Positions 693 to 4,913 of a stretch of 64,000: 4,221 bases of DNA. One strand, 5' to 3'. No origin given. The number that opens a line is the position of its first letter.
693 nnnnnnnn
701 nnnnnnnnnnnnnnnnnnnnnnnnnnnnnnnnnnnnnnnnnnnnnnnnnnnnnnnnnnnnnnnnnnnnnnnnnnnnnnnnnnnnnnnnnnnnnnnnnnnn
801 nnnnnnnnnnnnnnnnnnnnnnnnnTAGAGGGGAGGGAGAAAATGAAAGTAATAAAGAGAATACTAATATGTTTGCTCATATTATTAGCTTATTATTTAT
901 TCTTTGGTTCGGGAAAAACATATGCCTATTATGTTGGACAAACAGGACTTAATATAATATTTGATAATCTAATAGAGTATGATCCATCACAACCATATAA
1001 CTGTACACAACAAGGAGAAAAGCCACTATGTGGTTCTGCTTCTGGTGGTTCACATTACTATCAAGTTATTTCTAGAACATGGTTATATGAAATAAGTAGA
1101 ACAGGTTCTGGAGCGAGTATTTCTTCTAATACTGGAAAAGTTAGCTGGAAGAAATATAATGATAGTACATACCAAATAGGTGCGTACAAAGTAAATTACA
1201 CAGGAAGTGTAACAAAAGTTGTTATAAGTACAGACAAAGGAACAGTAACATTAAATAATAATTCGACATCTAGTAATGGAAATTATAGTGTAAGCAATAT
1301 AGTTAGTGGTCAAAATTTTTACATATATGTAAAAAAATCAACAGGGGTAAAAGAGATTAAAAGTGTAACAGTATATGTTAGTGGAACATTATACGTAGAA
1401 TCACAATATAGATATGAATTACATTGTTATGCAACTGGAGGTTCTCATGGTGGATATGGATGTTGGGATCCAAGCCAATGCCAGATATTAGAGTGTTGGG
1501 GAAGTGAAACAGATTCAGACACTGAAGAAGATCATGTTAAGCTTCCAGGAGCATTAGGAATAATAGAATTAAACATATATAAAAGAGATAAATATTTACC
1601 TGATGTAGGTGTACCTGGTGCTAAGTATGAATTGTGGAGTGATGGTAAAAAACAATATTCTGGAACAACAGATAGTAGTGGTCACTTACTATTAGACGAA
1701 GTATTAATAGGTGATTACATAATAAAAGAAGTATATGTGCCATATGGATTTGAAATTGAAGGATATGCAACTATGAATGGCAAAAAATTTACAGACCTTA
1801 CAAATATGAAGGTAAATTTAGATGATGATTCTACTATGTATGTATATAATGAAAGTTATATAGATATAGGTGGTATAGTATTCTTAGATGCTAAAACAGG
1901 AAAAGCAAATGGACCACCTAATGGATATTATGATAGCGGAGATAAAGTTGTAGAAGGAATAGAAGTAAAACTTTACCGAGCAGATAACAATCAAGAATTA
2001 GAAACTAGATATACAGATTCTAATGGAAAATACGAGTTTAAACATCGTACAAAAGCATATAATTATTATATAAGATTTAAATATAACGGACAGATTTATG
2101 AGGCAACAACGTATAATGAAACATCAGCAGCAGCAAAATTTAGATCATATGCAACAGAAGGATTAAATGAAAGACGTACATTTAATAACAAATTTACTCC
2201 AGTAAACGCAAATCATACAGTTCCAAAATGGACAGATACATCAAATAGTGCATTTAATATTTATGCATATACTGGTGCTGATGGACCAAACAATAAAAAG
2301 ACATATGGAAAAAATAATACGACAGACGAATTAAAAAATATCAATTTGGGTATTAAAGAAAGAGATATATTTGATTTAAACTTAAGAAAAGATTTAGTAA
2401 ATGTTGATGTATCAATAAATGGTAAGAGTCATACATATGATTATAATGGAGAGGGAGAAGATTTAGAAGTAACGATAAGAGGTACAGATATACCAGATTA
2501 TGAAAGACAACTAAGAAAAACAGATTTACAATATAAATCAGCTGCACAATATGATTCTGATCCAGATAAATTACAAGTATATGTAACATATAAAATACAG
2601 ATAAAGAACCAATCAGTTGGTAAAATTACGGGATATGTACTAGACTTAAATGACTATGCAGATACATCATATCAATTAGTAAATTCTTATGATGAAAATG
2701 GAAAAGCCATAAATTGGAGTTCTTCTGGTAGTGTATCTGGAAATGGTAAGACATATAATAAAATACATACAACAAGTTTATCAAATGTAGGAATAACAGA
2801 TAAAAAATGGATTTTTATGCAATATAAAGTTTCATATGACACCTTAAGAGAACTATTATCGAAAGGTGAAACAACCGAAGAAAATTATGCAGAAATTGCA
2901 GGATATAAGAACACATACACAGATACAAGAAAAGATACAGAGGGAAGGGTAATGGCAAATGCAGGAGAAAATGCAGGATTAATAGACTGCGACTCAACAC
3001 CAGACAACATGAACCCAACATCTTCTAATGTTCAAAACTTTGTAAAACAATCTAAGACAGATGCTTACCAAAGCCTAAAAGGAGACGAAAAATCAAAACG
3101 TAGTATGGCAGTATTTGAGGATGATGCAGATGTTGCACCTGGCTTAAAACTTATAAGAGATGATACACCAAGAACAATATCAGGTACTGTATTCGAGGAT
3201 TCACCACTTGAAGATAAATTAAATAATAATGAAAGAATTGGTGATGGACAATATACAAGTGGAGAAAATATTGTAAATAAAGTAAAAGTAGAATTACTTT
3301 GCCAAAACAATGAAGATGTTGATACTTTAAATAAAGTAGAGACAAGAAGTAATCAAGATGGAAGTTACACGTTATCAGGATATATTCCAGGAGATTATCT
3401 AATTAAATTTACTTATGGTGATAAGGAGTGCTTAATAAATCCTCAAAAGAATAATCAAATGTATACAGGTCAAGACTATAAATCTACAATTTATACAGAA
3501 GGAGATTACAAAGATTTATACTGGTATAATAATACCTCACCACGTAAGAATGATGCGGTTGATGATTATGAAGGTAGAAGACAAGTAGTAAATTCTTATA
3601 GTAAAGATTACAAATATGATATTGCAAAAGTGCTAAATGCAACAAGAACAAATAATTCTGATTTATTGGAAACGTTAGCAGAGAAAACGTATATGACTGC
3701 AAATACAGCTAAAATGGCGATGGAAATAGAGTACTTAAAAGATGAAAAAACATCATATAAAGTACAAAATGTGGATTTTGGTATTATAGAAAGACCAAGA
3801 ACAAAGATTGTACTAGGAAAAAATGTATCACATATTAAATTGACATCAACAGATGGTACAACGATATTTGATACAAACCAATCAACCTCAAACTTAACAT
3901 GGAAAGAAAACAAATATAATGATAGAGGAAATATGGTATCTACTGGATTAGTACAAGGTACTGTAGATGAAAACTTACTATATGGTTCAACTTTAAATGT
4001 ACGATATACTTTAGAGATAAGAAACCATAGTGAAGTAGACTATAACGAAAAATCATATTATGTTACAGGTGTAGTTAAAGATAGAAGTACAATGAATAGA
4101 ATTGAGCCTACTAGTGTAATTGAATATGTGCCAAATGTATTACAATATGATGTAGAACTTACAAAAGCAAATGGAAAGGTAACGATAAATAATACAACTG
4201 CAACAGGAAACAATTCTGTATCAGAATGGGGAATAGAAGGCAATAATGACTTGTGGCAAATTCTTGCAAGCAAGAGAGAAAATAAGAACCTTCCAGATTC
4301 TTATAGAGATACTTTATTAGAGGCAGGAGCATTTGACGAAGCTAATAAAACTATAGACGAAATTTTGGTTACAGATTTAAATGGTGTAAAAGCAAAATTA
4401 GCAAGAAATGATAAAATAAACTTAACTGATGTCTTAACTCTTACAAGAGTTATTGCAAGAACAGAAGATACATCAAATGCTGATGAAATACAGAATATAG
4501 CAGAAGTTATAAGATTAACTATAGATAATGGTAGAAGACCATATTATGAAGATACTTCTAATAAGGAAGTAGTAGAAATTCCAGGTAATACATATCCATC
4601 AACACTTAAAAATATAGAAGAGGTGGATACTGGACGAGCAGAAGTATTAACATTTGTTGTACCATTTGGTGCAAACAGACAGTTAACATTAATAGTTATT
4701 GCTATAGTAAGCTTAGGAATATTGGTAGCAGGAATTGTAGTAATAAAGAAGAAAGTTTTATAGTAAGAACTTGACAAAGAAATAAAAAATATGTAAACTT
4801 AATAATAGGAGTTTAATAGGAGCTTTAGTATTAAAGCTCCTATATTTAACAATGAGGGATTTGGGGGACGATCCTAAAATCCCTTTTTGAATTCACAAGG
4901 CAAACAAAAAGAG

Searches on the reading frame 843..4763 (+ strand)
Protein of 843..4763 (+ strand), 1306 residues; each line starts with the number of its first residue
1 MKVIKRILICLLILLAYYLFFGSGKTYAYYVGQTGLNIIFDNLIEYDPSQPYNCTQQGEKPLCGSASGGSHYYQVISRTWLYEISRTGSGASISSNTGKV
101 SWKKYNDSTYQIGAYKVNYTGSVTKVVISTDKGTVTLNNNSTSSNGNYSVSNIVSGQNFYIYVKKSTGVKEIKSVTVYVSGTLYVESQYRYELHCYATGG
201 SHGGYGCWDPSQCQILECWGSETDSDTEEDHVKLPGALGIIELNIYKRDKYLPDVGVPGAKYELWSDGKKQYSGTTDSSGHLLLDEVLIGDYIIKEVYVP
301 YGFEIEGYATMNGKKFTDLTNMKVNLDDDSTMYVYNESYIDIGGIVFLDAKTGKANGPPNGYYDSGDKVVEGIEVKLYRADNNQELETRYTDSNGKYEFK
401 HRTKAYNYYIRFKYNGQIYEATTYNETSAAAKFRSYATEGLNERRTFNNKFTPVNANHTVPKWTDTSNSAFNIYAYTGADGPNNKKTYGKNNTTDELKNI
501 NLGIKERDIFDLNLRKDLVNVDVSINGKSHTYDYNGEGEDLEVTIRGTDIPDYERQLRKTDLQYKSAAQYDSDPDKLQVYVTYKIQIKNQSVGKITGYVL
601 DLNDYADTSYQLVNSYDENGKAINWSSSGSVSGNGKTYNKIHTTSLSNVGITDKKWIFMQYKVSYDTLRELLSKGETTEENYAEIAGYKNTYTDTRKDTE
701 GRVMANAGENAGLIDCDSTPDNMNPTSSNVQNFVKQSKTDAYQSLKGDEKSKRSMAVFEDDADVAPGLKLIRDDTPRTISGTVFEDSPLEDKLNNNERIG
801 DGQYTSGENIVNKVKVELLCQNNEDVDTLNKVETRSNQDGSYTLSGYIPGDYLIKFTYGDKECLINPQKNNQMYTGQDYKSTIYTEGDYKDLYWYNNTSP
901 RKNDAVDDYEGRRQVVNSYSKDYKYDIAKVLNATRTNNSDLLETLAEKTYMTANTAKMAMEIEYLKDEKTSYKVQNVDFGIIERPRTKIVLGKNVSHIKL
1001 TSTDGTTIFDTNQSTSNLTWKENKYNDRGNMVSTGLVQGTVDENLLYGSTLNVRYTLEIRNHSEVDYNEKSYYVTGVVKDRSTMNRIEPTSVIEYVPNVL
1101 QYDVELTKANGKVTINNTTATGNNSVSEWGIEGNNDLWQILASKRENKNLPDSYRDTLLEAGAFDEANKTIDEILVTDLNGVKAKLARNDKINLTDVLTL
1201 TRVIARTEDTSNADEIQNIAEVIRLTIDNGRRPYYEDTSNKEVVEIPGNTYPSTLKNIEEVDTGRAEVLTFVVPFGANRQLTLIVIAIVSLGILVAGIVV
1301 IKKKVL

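Call 16: search_protein_families(library=pfam, proteins=[window:843-4763:+], max_evalue=0.001)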
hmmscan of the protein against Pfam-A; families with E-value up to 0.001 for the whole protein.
window:843-4763:+ (1306 aa): 5 families
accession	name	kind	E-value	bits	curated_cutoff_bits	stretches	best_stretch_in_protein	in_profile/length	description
PF17210.9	SdrD_B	-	5.2e-15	56.1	29.7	1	342-430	3-81/112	SdrD B-like domain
PF17802.7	SpaA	-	7.3e-09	36.1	23.1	1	256-306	15-68/91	Prealbumin-like fold domain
PF13620.12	CarboxypepD_reg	-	2.8e-06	28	32.3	0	364-416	8-58/82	Carboxypeptidase regulatory-like domain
PF01060.29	TTR-52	-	4.7e-06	27.6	24.9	0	367-406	8-50/79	Transthyretin-like family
PF11974.14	bMG3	-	0.00042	20.7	34.9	0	369-403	27-60/103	Bacterial alpha-2-macroglobulin MG3 domain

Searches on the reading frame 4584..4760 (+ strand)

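Call 20: search_protein_families(library=ncbifam, proteins=[window:4584-4760:+], max_evalue=10)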
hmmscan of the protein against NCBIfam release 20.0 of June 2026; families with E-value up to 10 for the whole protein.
seq(59 aa): 1 family
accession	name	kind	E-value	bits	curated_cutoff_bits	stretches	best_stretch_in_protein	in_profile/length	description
NF033846.1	Rumino_NPXTG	domain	0.028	14.7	23.5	1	39-57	11-29/30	NPXTG-anchored protein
